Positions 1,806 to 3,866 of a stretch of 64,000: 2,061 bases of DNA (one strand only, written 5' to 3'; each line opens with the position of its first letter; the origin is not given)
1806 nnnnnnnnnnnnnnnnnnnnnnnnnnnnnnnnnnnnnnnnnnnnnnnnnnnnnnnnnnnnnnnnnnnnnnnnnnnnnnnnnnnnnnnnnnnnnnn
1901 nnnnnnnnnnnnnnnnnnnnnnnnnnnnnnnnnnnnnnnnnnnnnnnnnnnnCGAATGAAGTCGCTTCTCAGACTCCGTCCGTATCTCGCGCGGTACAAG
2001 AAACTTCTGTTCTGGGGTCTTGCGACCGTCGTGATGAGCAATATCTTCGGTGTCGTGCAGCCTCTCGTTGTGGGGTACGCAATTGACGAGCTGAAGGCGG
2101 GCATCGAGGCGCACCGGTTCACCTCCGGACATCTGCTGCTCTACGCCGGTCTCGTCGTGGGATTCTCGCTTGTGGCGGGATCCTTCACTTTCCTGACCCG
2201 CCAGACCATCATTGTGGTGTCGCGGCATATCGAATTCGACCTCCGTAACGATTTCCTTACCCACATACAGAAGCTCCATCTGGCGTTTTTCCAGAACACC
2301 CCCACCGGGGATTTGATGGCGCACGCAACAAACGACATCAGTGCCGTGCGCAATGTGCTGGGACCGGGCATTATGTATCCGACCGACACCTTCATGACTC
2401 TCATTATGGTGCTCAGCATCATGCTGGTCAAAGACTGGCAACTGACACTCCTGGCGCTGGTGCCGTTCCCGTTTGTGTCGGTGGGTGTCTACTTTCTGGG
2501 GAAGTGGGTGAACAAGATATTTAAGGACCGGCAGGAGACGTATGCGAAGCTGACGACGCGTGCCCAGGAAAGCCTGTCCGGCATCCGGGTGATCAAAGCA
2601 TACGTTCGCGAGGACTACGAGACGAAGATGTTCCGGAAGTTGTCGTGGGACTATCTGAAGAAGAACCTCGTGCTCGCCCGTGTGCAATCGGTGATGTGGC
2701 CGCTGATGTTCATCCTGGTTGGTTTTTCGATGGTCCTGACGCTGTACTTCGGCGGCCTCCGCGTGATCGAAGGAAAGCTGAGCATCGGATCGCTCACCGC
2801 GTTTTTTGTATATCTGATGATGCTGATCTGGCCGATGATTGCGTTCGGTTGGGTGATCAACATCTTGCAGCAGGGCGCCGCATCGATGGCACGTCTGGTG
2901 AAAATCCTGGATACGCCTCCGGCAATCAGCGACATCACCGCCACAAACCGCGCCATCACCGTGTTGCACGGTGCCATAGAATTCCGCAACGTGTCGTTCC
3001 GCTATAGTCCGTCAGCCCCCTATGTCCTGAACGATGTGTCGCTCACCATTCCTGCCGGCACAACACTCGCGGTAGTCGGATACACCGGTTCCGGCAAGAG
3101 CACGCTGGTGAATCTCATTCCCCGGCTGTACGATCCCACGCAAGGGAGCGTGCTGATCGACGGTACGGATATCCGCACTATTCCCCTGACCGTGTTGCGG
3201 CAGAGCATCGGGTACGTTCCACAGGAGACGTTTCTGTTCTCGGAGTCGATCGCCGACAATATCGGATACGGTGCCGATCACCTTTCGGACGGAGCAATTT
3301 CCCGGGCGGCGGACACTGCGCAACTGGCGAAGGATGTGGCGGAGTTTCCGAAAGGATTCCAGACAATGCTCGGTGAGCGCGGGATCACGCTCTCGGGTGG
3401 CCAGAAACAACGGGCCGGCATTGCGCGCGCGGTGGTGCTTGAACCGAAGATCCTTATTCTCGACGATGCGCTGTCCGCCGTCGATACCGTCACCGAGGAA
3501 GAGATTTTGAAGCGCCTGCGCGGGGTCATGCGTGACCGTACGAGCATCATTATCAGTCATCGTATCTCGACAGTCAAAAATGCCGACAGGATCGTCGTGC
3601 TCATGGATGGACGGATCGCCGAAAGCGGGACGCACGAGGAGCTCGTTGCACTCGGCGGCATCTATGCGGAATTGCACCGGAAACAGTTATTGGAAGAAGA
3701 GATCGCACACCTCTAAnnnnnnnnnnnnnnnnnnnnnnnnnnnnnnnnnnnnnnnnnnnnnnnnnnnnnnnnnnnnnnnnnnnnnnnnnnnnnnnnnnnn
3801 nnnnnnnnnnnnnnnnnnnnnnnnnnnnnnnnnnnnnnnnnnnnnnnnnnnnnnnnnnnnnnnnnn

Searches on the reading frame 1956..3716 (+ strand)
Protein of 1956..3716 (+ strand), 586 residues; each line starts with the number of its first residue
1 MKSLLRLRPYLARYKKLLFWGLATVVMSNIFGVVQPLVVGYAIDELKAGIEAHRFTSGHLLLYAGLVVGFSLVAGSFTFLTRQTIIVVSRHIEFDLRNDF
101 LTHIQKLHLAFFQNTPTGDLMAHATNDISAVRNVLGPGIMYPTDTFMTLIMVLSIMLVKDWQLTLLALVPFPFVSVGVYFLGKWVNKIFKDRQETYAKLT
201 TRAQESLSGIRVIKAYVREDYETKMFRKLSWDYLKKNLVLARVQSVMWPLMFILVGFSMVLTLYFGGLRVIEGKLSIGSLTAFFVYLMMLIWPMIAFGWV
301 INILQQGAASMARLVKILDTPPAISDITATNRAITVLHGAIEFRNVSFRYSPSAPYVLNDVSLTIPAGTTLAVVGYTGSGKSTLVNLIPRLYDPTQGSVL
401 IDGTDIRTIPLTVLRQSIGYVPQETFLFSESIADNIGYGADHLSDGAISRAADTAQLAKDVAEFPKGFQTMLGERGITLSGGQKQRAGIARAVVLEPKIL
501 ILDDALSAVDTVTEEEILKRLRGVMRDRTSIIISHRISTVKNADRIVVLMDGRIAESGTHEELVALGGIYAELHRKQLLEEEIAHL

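Call 68: list_cluster_members(proteins=[window:1956-3716:+, window:3716-5512:+, window:8508-10229:+, window:13941-15611:-, window:7445-8380:-, window:10229-11002:+, window:49043-51151:-, window:52127-53170:+, window:18049-19071:-, window:30015-31463:-])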
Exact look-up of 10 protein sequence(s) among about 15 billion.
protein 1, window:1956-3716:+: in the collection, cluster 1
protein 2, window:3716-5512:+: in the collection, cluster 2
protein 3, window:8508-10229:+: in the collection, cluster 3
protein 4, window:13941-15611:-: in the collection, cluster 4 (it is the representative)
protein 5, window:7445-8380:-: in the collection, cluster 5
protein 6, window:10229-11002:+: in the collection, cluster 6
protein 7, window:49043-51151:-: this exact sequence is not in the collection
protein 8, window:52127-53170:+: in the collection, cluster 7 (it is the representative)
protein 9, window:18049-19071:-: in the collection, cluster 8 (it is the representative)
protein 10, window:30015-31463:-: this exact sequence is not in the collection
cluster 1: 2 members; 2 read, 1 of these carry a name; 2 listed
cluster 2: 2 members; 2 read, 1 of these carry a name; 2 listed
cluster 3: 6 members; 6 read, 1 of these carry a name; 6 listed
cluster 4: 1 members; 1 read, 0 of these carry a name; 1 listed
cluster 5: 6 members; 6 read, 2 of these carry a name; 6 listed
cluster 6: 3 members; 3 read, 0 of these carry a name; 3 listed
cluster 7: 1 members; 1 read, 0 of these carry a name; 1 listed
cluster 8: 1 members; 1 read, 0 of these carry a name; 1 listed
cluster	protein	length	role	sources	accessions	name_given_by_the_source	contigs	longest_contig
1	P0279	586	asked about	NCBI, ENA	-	-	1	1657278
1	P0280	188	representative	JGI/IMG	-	ATP-binding cassette subfamily B protein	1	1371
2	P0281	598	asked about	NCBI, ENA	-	-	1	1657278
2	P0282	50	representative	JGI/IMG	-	hypothetical protein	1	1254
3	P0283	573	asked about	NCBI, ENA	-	-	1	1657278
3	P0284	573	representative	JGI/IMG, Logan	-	-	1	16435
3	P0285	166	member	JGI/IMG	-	cytochrome c-type biogenesis protein CcmH/NrfG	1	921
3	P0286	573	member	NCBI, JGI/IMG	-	-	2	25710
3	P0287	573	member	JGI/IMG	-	-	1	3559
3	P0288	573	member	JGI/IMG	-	-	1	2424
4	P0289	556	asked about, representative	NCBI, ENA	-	-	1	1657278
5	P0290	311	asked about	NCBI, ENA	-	-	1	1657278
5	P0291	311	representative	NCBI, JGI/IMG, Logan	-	-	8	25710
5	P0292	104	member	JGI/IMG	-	hypothetical protein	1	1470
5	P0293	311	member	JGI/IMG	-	hypothetical protein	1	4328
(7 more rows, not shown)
